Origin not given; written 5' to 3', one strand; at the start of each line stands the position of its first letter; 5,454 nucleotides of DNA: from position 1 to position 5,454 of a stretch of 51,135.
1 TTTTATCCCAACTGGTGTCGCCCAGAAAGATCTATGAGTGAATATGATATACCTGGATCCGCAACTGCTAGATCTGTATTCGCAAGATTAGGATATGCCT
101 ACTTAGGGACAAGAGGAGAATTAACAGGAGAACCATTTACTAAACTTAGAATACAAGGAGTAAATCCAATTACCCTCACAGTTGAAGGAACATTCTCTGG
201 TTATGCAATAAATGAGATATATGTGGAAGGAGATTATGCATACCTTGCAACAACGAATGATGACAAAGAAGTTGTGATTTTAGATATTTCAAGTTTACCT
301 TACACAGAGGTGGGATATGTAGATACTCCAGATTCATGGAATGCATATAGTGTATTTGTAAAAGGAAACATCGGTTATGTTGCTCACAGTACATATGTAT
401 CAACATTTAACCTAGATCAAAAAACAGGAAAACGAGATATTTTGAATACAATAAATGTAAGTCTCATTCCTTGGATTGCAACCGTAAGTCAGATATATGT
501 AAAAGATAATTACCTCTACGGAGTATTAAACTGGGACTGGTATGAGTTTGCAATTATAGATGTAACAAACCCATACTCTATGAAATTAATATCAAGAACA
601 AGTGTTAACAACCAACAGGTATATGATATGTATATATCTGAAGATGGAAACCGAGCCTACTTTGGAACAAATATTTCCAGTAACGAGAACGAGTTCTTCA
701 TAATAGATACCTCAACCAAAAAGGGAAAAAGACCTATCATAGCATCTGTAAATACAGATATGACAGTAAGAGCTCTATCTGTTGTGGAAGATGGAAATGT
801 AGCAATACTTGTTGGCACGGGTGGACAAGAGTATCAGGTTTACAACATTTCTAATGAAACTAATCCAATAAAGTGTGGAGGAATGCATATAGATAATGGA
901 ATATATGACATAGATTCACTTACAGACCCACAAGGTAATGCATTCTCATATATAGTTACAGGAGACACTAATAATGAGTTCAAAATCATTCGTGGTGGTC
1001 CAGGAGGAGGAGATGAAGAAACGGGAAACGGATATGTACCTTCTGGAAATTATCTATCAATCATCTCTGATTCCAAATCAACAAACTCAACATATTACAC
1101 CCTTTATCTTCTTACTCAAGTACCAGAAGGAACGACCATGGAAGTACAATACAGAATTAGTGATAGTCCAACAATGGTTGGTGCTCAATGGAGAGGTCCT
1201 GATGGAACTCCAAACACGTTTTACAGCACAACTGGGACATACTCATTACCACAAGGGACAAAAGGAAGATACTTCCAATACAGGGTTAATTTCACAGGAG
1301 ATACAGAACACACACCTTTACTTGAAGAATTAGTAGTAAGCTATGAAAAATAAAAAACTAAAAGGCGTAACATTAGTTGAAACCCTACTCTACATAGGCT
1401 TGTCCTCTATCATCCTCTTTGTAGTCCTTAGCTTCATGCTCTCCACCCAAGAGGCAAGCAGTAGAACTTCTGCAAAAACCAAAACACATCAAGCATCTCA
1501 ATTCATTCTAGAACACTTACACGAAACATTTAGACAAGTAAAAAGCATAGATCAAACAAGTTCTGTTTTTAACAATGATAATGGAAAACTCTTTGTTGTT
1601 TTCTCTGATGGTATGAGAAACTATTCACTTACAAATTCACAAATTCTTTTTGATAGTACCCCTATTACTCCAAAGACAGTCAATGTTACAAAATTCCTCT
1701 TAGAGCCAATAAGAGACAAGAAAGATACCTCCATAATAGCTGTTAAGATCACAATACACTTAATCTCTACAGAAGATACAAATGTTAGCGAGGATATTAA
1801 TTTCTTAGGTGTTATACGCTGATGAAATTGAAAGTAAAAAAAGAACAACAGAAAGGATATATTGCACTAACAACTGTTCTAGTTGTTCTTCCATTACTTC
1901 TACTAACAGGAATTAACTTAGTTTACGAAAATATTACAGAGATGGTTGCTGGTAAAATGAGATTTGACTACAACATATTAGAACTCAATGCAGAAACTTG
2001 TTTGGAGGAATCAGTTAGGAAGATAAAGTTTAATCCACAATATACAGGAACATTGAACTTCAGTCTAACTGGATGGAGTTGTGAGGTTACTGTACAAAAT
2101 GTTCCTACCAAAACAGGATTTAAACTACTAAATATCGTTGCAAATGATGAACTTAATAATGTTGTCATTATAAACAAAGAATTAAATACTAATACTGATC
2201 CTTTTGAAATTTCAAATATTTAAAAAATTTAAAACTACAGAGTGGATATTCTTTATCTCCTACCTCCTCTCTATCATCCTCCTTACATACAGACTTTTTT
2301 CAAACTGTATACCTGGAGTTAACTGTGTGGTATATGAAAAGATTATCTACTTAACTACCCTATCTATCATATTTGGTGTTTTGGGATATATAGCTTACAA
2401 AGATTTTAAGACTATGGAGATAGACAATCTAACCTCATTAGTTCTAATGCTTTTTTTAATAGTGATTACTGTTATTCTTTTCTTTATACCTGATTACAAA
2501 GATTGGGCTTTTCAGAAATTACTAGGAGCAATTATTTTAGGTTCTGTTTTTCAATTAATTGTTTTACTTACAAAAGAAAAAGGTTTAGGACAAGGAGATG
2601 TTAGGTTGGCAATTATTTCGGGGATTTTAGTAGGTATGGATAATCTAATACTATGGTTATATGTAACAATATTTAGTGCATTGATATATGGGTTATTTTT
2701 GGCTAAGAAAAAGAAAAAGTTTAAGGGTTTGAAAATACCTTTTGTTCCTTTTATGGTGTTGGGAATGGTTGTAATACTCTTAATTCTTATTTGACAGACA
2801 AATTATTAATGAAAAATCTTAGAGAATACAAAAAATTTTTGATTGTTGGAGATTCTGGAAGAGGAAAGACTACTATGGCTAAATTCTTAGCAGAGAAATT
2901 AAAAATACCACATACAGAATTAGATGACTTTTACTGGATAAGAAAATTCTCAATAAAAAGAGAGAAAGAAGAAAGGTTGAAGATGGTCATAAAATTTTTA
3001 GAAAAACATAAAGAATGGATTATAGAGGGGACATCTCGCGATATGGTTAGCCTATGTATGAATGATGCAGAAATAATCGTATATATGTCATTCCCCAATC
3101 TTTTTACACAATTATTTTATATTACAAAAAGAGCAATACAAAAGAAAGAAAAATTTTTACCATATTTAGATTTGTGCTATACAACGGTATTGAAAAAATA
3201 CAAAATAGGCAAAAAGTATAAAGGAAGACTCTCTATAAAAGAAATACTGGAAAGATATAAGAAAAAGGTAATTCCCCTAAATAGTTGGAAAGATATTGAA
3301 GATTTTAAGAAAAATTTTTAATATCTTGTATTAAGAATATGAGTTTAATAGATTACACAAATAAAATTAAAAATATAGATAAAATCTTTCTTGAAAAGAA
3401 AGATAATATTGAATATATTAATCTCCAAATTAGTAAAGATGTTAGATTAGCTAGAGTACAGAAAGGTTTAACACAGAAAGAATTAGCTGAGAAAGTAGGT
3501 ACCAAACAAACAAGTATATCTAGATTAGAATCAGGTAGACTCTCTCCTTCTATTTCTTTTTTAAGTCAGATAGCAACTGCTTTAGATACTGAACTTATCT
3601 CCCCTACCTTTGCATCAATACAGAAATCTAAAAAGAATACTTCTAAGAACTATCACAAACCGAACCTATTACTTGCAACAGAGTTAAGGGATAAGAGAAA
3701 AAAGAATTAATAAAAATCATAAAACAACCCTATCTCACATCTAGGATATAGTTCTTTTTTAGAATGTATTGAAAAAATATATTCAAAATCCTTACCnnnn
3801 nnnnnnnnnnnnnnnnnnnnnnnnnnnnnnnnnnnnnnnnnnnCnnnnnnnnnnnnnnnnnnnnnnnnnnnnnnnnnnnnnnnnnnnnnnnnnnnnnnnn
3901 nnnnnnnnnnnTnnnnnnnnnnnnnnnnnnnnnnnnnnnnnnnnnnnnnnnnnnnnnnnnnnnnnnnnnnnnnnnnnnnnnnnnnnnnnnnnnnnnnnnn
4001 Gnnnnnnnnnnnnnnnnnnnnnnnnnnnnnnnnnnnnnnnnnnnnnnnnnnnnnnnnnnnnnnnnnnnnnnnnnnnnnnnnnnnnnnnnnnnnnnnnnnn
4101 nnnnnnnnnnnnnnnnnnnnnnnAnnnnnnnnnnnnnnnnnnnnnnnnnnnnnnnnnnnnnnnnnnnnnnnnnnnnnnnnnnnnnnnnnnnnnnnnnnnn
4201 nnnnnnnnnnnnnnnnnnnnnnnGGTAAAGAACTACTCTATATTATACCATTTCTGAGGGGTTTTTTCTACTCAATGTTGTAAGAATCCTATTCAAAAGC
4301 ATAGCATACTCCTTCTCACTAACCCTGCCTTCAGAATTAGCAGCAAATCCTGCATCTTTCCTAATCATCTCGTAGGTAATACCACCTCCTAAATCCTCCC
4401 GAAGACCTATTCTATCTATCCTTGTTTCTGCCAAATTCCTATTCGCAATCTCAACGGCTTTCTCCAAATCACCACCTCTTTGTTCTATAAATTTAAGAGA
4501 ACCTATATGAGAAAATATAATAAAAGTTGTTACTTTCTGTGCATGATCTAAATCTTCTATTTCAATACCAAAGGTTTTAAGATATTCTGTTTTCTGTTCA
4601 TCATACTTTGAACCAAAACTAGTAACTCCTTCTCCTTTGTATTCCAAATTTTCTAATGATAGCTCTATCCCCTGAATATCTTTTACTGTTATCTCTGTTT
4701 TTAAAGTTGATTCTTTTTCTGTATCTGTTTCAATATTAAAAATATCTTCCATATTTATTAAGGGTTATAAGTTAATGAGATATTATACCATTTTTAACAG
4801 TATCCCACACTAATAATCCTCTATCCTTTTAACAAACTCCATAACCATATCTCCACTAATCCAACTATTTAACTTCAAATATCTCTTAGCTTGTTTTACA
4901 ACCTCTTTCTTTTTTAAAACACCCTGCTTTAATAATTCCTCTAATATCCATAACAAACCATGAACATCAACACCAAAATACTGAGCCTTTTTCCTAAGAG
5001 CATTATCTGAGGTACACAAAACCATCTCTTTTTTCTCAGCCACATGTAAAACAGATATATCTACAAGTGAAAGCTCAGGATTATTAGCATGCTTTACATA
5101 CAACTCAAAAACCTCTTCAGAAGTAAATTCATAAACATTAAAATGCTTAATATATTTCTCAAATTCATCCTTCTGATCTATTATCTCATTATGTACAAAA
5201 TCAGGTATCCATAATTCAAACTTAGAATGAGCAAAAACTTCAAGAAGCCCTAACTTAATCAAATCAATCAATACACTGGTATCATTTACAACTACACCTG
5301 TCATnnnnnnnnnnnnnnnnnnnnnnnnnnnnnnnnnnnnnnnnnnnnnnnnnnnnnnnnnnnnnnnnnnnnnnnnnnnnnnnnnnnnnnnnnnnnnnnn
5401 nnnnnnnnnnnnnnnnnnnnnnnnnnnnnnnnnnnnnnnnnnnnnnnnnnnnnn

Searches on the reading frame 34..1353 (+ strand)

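Call 82: search_protein_families(library=pfam, proteins=[window:34-1353:+], max_evalue=0.001)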
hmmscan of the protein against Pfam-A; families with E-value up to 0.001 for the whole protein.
window:34-1353:+ (439 aa): 1 family
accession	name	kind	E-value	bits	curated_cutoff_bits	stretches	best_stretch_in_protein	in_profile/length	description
PF08309.17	LVIVD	-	1e-05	25.2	20.2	0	61-88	6-31/42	LVIVD repeat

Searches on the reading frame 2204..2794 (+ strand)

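Call 82: search_protein_families(library=pfam, proteins=[window:2204-2794:+], max_evalue=0.001)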
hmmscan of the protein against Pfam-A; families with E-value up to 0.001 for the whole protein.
window:2204-2794:+ (196 aa): 1 family
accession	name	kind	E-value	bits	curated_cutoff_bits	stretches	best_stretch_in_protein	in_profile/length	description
PF01478.23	Peptidase_A24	-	3.3e-12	47.2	26.5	1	55-164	2-104/104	Type IV leader peptidase family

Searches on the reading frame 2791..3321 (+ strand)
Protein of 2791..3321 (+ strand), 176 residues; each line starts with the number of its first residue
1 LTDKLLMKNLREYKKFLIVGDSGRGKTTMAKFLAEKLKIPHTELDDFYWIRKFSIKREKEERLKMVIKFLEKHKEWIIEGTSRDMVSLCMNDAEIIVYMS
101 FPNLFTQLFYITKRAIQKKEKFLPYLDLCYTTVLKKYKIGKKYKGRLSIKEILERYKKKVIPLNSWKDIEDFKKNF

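Call 82: search_protein_families(library=pfam, proteins=[window:2791-3321:+], max_evalue=0.001)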
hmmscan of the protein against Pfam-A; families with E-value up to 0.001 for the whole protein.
window:2791-3321:+ (176 aa): 3 families
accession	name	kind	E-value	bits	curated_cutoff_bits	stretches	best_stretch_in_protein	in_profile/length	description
PF13238.12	AAA_18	-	1.2e-05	26.2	29.4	1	17-105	2-105/128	AAA domain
PF20720.3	nSTAND3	-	0.00013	22.1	27.2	1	7-38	11-42/155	Novel STAND NTPase 3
PF00004.35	AAA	-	0.0005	21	21.2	1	17-77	2-60/131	ATPase family associated with various cellular activities (AAA)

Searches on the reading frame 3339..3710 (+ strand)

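Call 82: search_protein_families(library=pfam, proteins=[window:3339-3710:+], max_evalue=0.001)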
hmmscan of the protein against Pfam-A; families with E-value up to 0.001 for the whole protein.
window:3339-3710:+ (123 aa): 5 families
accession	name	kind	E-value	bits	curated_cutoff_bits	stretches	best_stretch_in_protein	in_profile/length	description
PF01381.28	HTH_3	-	1.2e-15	57.7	23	1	36-86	2-52/55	Helix-turn-helix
PF13560.12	HTH_31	-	4e-11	43.5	27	1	36-84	7-56/64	Helix-turn-helix domain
PF12844.13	HTH_19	-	6.2e-09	36.1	30.2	1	35-82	4-51/64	Helix-turn-helix domain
PF13744.12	HTH_37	-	4.8e-05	23.5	27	1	27-85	15-74/80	Helix-turn-helix domain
PF13443.12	HTH_26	-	8.2e-05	23.2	22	1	41-84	8-52/63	Cro/C1-type HTH DNA-binding domain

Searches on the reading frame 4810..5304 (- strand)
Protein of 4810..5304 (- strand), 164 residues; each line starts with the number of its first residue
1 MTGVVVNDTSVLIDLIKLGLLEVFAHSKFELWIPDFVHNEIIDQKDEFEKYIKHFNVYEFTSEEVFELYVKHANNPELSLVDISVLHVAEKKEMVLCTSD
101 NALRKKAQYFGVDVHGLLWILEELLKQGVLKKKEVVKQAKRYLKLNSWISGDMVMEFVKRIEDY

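Call 82: search_protein_families(library=pfam, proteins=[window:4810-5304:-], max_evalue=0.001)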
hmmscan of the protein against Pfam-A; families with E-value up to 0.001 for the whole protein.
window:4810-5304:- (164 aa): 1 family
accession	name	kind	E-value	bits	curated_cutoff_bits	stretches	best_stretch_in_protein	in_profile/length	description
PF13638.12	PIN_4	-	0.00061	20.5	21.9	0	6-114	2-128/132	PIN domain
